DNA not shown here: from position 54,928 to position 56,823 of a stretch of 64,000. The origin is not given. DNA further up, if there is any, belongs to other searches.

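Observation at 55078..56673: Exported ankyrin-repeat lipoprotein in the immunity-gene position of the Rhs locus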

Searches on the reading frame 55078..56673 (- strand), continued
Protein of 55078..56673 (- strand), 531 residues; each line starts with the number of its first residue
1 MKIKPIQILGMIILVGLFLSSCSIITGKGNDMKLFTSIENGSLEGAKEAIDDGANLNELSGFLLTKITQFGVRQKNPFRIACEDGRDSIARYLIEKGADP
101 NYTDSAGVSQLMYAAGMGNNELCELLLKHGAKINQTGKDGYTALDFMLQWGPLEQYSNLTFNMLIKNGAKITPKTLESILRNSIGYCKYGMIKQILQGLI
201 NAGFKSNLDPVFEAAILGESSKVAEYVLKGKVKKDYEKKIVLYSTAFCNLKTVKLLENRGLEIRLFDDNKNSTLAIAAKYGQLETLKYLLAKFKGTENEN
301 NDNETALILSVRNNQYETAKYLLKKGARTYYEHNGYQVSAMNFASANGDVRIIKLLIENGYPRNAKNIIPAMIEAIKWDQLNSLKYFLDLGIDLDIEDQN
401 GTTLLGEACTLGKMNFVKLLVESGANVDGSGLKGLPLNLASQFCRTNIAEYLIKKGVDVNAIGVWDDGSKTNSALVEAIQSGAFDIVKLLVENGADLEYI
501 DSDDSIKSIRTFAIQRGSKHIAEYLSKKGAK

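Call 34: find_related_loci(query=A3, collection=genome_contigs, flank=6000)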
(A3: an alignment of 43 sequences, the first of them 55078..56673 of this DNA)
Query A3 (531 aa) in genome_contigs; peptide patterns used: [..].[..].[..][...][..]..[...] (x = any residue, [..] = any of these).
600 stretches matched a pattern (row limit reached: there are more); 475 encode a relative of the query (tblastn E <= 1e-3); the best 80 are kept; 80 distinct loci.
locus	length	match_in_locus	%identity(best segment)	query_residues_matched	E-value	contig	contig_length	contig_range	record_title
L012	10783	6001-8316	28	31-530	2e-37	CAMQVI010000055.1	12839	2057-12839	MAG TPA_asm: uncultured Brevinema sp. isolate ERR3139981_bin.6_metaWRAP_v1.3_MAG genome assembly, contig: ERZ4740485.266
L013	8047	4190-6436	28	34-530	1e-35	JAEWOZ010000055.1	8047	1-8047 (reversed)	MAG: Fusobacteria bacterium isolate OH_SBlB_84 k127_1064298, whole genome shotgun sequence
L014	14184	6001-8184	26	19-531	6e-34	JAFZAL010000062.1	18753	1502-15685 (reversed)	MAG: Thermoguttaceae bacterium isolate RGIG7588 Water_buffalos_Omasum-3__c215469, whole genome shotgun sequence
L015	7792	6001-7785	26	13-499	2e-32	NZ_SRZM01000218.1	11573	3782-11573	Brachyspira pilosicoli strain T010 Contig_218, whole genome shotgun sequence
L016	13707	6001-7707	26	34-531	3e-32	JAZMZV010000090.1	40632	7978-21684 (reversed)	MAG: Thermoguttaceae bacterium isolate T1900044749_TS20190415.MAGScoT_cleanbin_000030 SGB_2165_k141_395835, whole genome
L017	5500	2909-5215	27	34-531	4e-30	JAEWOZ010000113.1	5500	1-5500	MAG: Fusobacteria bacterium isolate OH_SBlB_84 k127_1290678, whole genome shotgun sequence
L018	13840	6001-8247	26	14-530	1e-32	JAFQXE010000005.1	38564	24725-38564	MAG: Thermoguttaceae bacterium isolate RGIG2232 Goat_Duodenum-1__c28, whole genome shotgun sequence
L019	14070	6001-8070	27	28-531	6e-30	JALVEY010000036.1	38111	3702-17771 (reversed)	MAG: Persephonella sp. isolate 134-614_metabat2_scaf2bin.137 134-614_scaffold_201_c1, whole genome shotgun sequence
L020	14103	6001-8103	26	13-499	4e-29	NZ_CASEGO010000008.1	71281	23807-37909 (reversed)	Uncultured Brachyspira sp. isolate B53_L1_309309_idba_bin.149 B53_L1_309309_idba_bin.149.fa_scaffold_626, whole genome s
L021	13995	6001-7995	26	31-503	1e-28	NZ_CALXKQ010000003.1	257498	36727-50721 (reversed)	MAG: uncultured Brachyspira sp. isolate BRZ_RR__bin40 BRZ_RR__NODE_20_length_257498_cov_10.002719, whole genome shotgun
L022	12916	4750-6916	25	8-531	3e-32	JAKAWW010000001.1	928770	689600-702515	MAG: Candidatus Micrarchaeota archaeon isolate YP4.bin88 NODE_4_length_928770_cov_34.890113, whole genome shotgun sequen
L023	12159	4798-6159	27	28-531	7e-28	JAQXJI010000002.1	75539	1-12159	MAG: Elusimicrobia bacterium isolate SUG1247 k141_5784920, whole genome shotgun sequence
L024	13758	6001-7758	27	34-530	4e-27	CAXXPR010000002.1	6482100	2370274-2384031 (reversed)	MAG: Desulfatiglandales bacterium isolate a8f5a47d-4dac-4919-b032-e1fff6f47f18 genome assembly, contig: contig_2, whole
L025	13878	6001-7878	25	19-531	4e-26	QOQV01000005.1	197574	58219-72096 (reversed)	MAG: Ignavibacteriae bacterium isolate BY39 NODE_73, whole genome shotgun sequence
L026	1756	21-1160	34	6-530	3e-27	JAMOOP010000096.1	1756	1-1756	MAG: Campylobacteraceae bacterium isolate 4559-240_maxbin2_scaf2bin.109 4559-240_scaffold_40867_c1, whole genome shotgun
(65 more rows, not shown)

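Call 53: find_encoding_contigs(protein=P0013, flank=8000, max_places=1)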
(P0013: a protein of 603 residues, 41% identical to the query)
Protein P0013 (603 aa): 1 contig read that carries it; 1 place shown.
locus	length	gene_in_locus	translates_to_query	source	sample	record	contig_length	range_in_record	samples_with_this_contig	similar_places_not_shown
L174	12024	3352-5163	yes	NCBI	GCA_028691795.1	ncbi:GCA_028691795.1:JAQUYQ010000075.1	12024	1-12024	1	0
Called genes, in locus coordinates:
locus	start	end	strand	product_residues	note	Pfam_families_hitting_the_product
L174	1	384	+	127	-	PF25975:CzcB_C (weak)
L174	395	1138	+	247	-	PF00005:ABC_tran, PF02463:SMC_N (weak), PF13304:AAA_21 (faint)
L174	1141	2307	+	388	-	PF12704:MacB_PCD, PF02687:FtsX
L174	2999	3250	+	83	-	-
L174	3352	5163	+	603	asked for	PF12796:Ank_2, PF13637:Ank_4, PF12796:Ank_2, PF13637:Ank_4, PF13857:Ank_5, PF12796:Ank_2, PF13637:Ank_4, PF12796:Ank_2, +9 more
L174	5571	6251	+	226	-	-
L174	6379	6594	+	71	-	-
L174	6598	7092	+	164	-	-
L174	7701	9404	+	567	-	PF05593:RHS_repeat (faint)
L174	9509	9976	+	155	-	PF17117:DUF5104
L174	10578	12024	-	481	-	PF02120:Flg_hook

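Call 54: find_encoding_contigs(protein=P0027, flank=8000, max_places=1)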
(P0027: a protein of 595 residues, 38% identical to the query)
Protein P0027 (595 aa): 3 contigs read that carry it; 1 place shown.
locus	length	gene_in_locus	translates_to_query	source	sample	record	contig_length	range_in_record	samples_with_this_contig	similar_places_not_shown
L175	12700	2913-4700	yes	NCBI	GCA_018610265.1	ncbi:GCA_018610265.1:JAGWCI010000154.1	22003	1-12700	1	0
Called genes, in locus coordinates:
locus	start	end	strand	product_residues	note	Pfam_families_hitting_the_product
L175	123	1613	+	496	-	PF05954:Phage_GPD (weak)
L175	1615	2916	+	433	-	PF04513:Baculo_PEP_C (faint), PF07464:ApoLp-III (weak), PF14751:DUF4474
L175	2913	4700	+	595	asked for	PF12796:Ank_2, PF12796:Ank_2, PF13637:Ank_4, PF13637:Ank_4, PF12796:Ank_2, PF13637:Ank_4, PF12796:Ank_2, PF12796:Ank_2, +10 more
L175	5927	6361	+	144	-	-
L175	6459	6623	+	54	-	-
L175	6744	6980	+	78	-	-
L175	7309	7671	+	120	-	-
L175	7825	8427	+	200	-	-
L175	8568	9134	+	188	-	-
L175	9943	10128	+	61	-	PF09820:AAA-ATPase_like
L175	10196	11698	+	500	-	PF09820:AAA-ATPase_like, PF08011:PDDEXK_9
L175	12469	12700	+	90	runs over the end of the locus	PF08817:YukD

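Call 55: find_encoding_contigs(protein=P0038, flank=8000, max_places=2)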
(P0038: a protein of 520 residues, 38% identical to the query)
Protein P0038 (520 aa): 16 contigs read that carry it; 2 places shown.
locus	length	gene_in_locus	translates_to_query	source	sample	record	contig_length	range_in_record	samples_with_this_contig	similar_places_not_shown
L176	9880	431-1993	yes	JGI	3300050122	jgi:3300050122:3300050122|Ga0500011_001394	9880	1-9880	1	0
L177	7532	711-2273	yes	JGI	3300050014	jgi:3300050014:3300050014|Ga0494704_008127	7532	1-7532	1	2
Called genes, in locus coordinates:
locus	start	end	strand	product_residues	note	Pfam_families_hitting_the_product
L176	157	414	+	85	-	-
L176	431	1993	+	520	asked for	PF12796:Ank_2, PF13637:Ank_4 (weak), PF12796:Ank_2, PF13637:Ank_4 (weak), PF12796:Ank_2, PF13637:Ank_4 (weak), PF12796:Ank_2, PF13637:Ank_4 (weak), +5 more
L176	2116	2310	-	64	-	-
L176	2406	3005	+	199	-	PF25023:TEN_YD-shell, PF05593:RHS_repeat (faint), PF25023:TEN_YD-shell (weak)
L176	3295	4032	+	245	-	PF01471:PG_binding_1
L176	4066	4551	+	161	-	PF14751:DUF4474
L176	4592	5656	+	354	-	PF12796:Ank_2, PF13606:Ank_3 (faint), PF12796:Ank_2, PF13637:Ank_4 (weak), PF13857:Ank_5 (weak), PF00023:Ank (weak), PF13637:Ank_4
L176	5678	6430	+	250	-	PF13606:Ank_3 (faint), PF24521:Ank_KRIT1 (faint), PF12796:Ank_2, PF13637:Ank_4 (weak), PF12796:Ank_2, PF13637:Ank_4, PF13857:Ank_5, PF00023:Ank (weak)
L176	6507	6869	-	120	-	PF19553:DUF6076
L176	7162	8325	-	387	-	PF14319:Zn_Tnp_IS91, PF04986:Y2_Tnp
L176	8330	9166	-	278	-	PF13495:Phage_int_SAM_4, PF02899:Phage_int_SAM_1 (faint), PF00589:Phage_integrase, PF22823:MrpR_C_cat (weak)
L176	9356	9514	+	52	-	-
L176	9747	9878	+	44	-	?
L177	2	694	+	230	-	?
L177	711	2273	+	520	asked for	PF12796:Ank_2, PF13637:Ank_4 (weak), PF12796:Ank_2, PF13637:Ank_4 (weak), PF12796:Ank_2, PF13637:Ank_4 (weak), PF12796:Ank_2, PF13637:Ank_4 (weak), +5 more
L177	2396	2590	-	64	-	-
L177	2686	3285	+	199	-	PF25023:TEN_YD-shell, PF05593:RHS_repeat (faint), PF25023:TEN_YD-shell (weak)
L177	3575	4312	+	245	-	PF01471:PG_binding_1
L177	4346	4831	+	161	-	PF14751:DUF4474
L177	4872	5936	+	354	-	PF12796:Ank_2, PF13606:Ank_3 (faint), PF12796:Ank_2, PF13637:Ank_4 (weak), PF13857:Ank_5 (weak), PF00023:Ank (weak), PF13637:Ank_4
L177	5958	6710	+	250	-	PF13606:Ank_3 (faint), PF24521:Ank_KRIT1 (faint), PF12796:Ank_2, PF13637:Ank_4 (weak), PF12796:Ank_2, PF13637:Ank_4, PF13857:Ank_5, PF00023:Ank (weak)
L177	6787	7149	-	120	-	PF19553:DUF6076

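Call 56: find_encoding_contigs(protein=P0039, flank=8000, max_places=2)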
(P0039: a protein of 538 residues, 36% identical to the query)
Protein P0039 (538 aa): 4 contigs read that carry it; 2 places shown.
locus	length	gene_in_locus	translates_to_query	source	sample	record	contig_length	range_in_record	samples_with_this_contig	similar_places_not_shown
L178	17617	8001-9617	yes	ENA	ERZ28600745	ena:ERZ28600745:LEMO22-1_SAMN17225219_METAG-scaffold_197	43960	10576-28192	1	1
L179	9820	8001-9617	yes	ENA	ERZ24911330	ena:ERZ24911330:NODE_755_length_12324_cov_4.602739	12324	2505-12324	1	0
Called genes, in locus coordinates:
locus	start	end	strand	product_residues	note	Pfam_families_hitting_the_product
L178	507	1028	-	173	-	-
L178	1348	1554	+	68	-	-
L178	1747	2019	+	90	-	-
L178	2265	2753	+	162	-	-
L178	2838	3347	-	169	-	-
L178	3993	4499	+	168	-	-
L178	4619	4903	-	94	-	PF04226:Transgly_assoc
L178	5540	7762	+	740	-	PF00270:DEAD, PF00271:Helicase_C, PF16124:RecQ_Zn_bind, PF09382:RQC, PF00570:HRDC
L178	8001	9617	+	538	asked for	PF00023:Ank (faint), PF13606:Ank_3 (faint), PF13637:Ank_4 (faint), PF13857:Ank_5 (faint), PF12796:Ank_2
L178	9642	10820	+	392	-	PF01795:Methyltransf_5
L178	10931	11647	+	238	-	PF00106:adh_short, PF13561:adh_short_C2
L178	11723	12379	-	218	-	PF04892:VanZ-LLP1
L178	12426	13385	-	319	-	PF00768:Peptidase_S11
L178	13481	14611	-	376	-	PF00512:HisKA, PF02518:HATPase_c, PF14501:HATPase_c_5 (weak)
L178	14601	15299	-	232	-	PF00072:Response_reg, PF00486:Trans_reg_C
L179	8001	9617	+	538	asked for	PF00023:Ank (faint), PF13606:Ank_3 (faint), PF13637:Ank_4 (faint), PF13857:Ank_5 (faint), PF12796:Ank_2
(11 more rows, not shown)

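Call 64: find_encoding_contigs(protein=P0009, flank=8000, max_places=2)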
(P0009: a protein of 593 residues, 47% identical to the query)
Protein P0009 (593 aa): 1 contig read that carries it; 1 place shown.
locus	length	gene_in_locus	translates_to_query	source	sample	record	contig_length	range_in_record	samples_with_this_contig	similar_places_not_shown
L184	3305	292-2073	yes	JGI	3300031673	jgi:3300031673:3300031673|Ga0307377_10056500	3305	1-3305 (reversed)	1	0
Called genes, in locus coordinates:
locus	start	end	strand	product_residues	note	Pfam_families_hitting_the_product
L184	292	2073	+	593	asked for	PF12796:Ank_2, PF12796:Ank_2, PF13857:Ank_5, PF13637:Ank_4, PF12796:Ank_2, PF13637:Ank_4, PF12796:Ank_2, PF12796:Ank_2, +9 more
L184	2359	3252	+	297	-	-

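Call 69: search_protein_families(library=padloc, proteins=[window:55078-56673:-], max_evalue=0.01)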
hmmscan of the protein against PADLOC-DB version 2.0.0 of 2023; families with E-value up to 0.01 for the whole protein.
window:55078-56673:- (531 aa): 4 families
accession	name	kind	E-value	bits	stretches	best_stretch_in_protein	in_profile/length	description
PDLC04783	PDC-M72A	-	2.1e-45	153.6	2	348-530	177-353/392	-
PDLC02203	MzaA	-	4.7e-10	36.4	1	81-146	18-83/683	-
PDLC02908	Ankyrin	-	7.5e-10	35.7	1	72-148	734-810/880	-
PDLC02064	Cas1a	-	8.1e-05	20.4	1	238-332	37-129/277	-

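Call 70: search_protein_families(library=pfam, proteins=[L001:8828-9988:+, L005:7320-9980:+, L006:3962-7849:+, L175:1615-2916:+, L184:2359-3252:+], max_evalue=0.01)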
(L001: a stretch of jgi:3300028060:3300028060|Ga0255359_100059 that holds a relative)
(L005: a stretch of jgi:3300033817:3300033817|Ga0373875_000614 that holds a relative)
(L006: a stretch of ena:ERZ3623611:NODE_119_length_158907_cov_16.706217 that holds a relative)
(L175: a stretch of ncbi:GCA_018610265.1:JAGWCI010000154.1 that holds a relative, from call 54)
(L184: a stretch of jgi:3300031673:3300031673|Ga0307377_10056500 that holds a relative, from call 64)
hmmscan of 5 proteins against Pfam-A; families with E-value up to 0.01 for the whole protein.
L001:8828-9988:+ (386 aa): 1 family
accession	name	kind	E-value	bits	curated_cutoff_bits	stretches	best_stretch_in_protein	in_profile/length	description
PF14751.11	DUF4474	-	1e-63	215.4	23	1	153-378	4-223/240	Domain of unknown function (DUF4474)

L005:7320-9980:+ (886 aa): 1 family
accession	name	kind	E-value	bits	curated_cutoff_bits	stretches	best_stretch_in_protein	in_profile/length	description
PF14751.11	DUF4474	-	7.9e-69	232.1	23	1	614-862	1-240/240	Domain of unknown function (DUF4474)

L006:3962-7849:+ (1295 aa): 5 families
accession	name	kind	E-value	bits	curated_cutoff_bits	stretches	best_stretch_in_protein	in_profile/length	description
PF01471.23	PG_binding_1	-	9.1e-54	179.9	23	3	913-971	1-57/57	Putative peptidoglycan binding domain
PF14751.11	DUF4474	-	3e-48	164.8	23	1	1009-1236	3-217/240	Domain of unknown function (DUF4474)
PF09374.15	PG_binding_3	-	2.8e-13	50.3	24.6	0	821-851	3-32/76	Predicted Peptidoglycan domain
PF08823.16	PG_binding_2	-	9.7e-09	35.8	21.1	0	817-855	14-52/74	Putative peptidoglycan binding domain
PF16693.10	Yop-YscD_ppl_1st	-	0.00064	19.8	24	0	358-379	4-25/62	YscD/CdsD-like Bon-like domain 1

L175:1615-2916:+ (433 aa): 12 families
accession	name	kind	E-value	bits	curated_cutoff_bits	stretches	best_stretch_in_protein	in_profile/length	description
PF14751.11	DUF4474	-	1.1e-54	185.9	23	1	158-392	6-223/240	Domain of unknown function (DUF4474)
PF07464.16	ApoLp-III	-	5.1e-07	30.4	36.3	1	6-112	32-134/146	Apolipophorin-III precursor (apoLp-III)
PF04513.17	Baculo_PEP_C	-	5e-06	27.1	38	1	6-73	37-104/140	Baculovirus polyhedron envelope protein, PEP, C terminus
PF01442.23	Apolipoprotein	-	3.5e-05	24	90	1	7-119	48-168/190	Apolipoprotein A1/A4/E domain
PF24430.1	DUF7553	-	0.00058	20.8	27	1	23-99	6-79/85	Family of unknown function (DUF7553)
PF09769.14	ApoO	-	0.00076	19.8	31.4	0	25-62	18-55/131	Apolipoprotein O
PF12699.13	phiKZ_IP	-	0.0017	18.1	27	1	13-102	293-377/387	phiKZ-like phage internal head proteins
PF23854.1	DUF7217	-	0.003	17.8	29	0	15-94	116-202/238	Domain of unknown function (DUF7217)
PF04043.20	PMEI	-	0.0059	17.2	29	0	28-95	67-131/156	Plant invertase/pectin methylesterase inhibitor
PF12732.12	YtxH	-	0.0079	17.1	37.5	0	29-70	29-70/71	YtxH-like protein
PF05478.16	Prominin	-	0.0087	14.6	34.3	1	26-105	327-407/799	Prominin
PF05597.16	Phasin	-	0.0093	16.5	28.8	0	5-58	37-90/126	Poly(hydroxyalcanoate) granule associated protein (phasin)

L184:2359-3252:+ (297 aa): 0 families

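Call 71: predict_structure(alignment_id=A3)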
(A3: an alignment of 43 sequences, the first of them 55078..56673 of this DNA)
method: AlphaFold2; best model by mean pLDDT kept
length: 531 residues; sequences in the alignment: 43
mean_pLDDT: 92.1   pTM: 0.86
mean pLDDT of the five models: 92.1, 91.1, 91.0, 91.0, 90.9
residues with pLDDT >= 90: 413; 70-90: 97; 50-70: 15; < 50: 6
segments of 3 or more residues with pLDDT < 50: 21-26
pLDDT, mean of each block of 10 residues (from residue 1): 76 75 60 95 96 95 84 93 94 97 94 94 97 96 94 83 96 94 74 96 96 98 96 94 98 97 93 96 97 85 94 97 95 87 96 97 91 95 96 87 94 97 95 94 97 98 90 95 98 93 78 91 96 81
secondary structure, 60 per line:
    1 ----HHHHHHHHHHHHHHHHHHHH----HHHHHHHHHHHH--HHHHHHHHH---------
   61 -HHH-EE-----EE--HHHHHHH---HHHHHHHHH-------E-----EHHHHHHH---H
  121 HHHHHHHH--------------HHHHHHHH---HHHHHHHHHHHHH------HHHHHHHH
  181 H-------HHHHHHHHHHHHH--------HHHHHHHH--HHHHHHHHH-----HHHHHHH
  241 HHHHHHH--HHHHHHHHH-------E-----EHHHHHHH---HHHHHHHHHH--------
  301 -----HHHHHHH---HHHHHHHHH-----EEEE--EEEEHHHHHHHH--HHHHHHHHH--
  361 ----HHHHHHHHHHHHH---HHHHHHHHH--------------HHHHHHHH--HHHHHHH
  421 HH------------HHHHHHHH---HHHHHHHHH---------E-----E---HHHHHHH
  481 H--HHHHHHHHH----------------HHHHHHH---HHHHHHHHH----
elements in order: H5-24 H29-40 H43-51 H77-83 H87-95 H110-116 H120-128 H143-150 H154-166 H173-181 H189-201 H210-217 H220-228 H234-247 H250-258 H273-279 H283-292 H306-312 H316-324 E330-333 E336-339 H340-347 H350-358 H365-377 H381-389 H404-411 H414-422 H435-442 H446-454 H474-481 H484-492 H509-515 H519-527
